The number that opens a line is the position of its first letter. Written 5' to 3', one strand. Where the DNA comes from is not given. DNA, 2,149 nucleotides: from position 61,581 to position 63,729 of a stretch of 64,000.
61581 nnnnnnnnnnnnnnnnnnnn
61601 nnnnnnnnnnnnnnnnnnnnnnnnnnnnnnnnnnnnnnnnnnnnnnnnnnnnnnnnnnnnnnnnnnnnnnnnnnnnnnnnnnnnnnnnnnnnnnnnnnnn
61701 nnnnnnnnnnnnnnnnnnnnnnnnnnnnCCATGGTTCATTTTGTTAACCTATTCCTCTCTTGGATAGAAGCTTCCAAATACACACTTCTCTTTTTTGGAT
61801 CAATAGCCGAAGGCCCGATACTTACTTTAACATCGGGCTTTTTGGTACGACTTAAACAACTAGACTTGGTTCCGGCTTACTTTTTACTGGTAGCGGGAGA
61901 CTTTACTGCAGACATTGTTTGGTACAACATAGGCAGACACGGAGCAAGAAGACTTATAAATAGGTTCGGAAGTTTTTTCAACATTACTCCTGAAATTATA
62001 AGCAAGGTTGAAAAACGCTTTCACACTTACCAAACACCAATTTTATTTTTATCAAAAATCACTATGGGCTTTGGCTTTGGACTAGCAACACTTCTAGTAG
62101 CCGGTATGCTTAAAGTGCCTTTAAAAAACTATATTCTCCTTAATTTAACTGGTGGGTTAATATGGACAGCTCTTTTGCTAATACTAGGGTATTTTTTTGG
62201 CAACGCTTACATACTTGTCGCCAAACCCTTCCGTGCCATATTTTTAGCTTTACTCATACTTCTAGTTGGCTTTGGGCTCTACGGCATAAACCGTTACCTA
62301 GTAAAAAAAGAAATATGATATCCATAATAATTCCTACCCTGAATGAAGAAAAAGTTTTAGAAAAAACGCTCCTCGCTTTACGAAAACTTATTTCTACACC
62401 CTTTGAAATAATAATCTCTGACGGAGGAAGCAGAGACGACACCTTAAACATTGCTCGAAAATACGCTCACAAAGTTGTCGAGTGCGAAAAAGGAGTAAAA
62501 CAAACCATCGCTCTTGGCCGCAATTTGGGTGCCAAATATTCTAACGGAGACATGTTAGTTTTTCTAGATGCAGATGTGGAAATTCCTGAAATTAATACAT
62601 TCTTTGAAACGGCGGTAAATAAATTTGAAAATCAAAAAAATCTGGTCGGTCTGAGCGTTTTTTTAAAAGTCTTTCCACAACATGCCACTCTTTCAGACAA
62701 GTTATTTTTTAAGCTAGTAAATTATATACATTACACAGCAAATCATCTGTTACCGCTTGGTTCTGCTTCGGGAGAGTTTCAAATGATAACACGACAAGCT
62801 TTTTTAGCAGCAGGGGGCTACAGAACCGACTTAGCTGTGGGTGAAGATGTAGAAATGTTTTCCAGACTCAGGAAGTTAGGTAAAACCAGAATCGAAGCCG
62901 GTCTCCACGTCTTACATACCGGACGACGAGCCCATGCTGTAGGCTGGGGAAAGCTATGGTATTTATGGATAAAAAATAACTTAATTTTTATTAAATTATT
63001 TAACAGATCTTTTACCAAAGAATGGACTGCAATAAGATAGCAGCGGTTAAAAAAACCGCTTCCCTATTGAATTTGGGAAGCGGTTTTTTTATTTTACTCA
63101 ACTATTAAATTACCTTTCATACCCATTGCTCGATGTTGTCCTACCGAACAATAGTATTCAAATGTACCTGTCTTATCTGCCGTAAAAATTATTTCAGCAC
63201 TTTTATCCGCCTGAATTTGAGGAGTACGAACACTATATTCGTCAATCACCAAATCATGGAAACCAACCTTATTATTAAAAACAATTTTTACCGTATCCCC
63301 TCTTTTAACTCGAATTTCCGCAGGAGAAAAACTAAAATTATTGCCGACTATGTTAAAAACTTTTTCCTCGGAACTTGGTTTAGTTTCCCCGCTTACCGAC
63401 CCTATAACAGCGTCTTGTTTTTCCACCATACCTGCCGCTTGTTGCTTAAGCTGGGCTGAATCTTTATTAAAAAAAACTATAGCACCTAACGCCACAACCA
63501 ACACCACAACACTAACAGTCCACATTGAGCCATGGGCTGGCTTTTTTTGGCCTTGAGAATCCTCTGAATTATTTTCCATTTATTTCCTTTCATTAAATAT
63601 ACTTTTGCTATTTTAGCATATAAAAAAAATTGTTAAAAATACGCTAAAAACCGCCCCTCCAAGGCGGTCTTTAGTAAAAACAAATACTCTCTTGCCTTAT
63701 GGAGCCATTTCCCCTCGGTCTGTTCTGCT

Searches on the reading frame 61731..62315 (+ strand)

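Call 63: search_protein_families(library=ncbifam, proteins=[window:61731-62315:+], max_evalue=0.001)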
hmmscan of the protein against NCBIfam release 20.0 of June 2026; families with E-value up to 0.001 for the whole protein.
window:61731-62315:+ (195 aa): 2 families
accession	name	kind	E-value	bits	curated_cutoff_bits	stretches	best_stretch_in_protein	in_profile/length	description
NF052604.1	UndecprPTUtpABac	equivalog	6.9e-14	52.4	250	1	4-174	4-175/198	undecaprenyl phosphate transporter UptA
NF008102.0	PRK10847.1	equivalog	6.4e-06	26.1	236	1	31-189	54-210/219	DedA family protein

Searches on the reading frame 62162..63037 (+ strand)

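Call 61: search_protein_families(library=pfam, proteins=[window:62162-63037:+], max_evalue=0.0001)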
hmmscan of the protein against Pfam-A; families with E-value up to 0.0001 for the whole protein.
window:62162-63037:+ (292 aa): 3 families
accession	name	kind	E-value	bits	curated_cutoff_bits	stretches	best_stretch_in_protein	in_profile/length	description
PF00535.33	Glycos_transf_2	-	1.4e-22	80.9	23.3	1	54-166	1-115/168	Glycosyl transferase family 2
PF10111.15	Glyco_tranf_2_2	-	2.2e-11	44.2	27.3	1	54-238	1-201/276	Glycosyltransferase like family 2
PF13641.12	Glyco_tranf_2_3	-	2.2e-09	38.1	27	1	53-240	3-198/230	Glycosyltransferase like family 2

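Call 63: search_protein_families(library=ncbifam, proteins=[window:62162-63037:+], max_evalue=0.001)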
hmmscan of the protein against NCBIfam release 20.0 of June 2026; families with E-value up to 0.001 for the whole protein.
window:62162-63037:+ (292 aa): 17 families
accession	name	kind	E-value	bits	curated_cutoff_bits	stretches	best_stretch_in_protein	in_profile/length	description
TIGR04283.1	glyco_like_mftF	equivalog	5.8e-30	104.5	182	1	53-267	1-199/221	TIGR04283 family arsenosugar biosynthesis glycosyltransferase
NF041875.1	EPS_EpsD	equivalog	1.3e-15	57.7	370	1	53-257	1-211/325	exopolysaccharide biosynthesis glycosyltransferase EpsD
TIGR03965.1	mycofact_glyco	equivalog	5.7e-14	51.8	280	1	43-141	66-167/467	mycofactocin biosynthesis glycosyltransferase MftF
NF007482.0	PRK10073.1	equivalog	5.7e-12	45.3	423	1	49-142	4-99/334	glycosyltransferase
NF010496.0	PRK13915.1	equivalog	1.2e-11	44.2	262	1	47-142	27-130/307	glucosyl-3-phosphoglycerate synthase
TIGR03937.1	PgaC_IcaA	equivalog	1.3e-11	44.1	422.3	1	24-162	19-157/407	poly-beta-1,6-N-acetyl-D-glucosamine synthase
NF047588.1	GlcsyltransPgfSStrep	equivalog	9.7e-09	34.8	500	1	53-213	3-163/308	glycosyltransferase PgfS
NF047683.1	TeichurnBiosyTuaG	equivalog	1.7e-08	34.4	400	1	48-138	3-96/252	teichuronic acid biosynthesis protein TuaG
NF038299.1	EPS_HpsN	equivalog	3.8e-08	32.7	425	1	52-161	2-112/317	hormogonium polysaccharide biosynthesis glycosyltransferase HpsN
NF038302.1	EPS_HpsE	equivalog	1.3e-07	30.9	300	1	53-148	3-105/307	hormogonium polysaccharide biosynthesis glycosyltransferase HpsE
NF050050.1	ProtGlycPglI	equivalog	3.1e-07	30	500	1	52-160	3-113/306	GalNAc(5)-diNAcBac-PP-undecaprenol beta-1,3-glucosyltransferase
TIGR04182.1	glyco_TIGR04182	equivalog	7.3e-06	25.6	325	1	53-138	2-82/293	S-layer glycoprotein N-glycosyltransferase AglJ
NF050819.1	PolSacchBiosHfsG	equivalog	1.7e-05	24.1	500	1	48-164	9-126/302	polysaccharide biosynthesis protein HfsG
NF007986.1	PRK10714.1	equivalog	2.3e-05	23.6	529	1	51-151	6-115/316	undecaprenyl-phosphate 4-deoxy-4-formamido-L-arabinose transferase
NF045692.1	OglycostaseCruG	equivalog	9.7e-05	21.5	600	1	49-103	39-93/386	2'-O-glycosyltransferase CruG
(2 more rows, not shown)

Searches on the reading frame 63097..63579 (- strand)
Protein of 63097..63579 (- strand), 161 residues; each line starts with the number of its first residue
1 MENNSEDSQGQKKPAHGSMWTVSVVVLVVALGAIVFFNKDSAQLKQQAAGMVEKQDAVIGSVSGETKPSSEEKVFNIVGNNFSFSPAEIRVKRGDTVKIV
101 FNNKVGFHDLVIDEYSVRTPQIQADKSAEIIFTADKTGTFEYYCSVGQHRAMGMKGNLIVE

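Call 63: search_protein_families(library=ncbifam, proteins=[window:63097-63579:-], max_evalue=0.001)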
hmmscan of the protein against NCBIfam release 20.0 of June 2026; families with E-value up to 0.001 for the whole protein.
window:63097-63579:- (161 aa): 12 families
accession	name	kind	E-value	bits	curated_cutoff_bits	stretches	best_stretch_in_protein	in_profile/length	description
TIGR02656.1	cyanin_plasto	equivalog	3.4e-11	43.4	87.85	1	82-161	12-99/99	plastocyanin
TIGR03102.1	halo_cynanin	subfamily_domain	2.4e-09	37.2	93.8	1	79-161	34-115/115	halocyanin domain-containing protein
TIGR03096.1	nitroso_cyanin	equivalog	2.6e-09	37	142.85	1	27-147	8-121/135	nitrosocyanin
NF051440.1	CuResCopIPSEAE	equivalog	5.5e-09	36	280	0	122-160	140-178/180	copper-resistant cuproprotein CopI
NF052460.1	L-NosZ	equivalog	2.8e-08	32.7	700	1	72-160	376-478/480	clade III lactonase-type nitrous-oxide reductase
TIGR04244.1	nitrous_NosZ_RR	equivalog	4.5e-07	28.8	625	1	75-161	537-627/627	TAT-dependent nitrous-oxide reductase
TIGR02375.1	pseudoazurin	equivalog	9.1e-06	25.4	109.85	1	82-158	10-84/116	pseudoazurin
TIGR04246.1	nitrous_NosZ_Gp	equivalog_domain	2.4e-05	22.8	625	1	82-145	494-560/578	Sec-dependent nitrous-oxide reductase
TIGR02657.1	amicyanin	equivalog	7.6e-05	23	110.2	1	83-161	7-83/83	amicyanin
TIGR03388.1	ascorbase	equivalog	0.00016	20.5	614.8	0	68-161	15-120/542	L-ascorbate oxidase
TIGR02376.1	Cu_nitrite_red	equivalog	0.00032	20.1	296.3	1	89-161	61-145/326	copper-containing nitrite reductase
TIGR02802.1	Pal_lipo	equivalog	0.00059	19.9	125.35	0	131-159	37-65/104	peptidoglycan-associated lipoprotein Pal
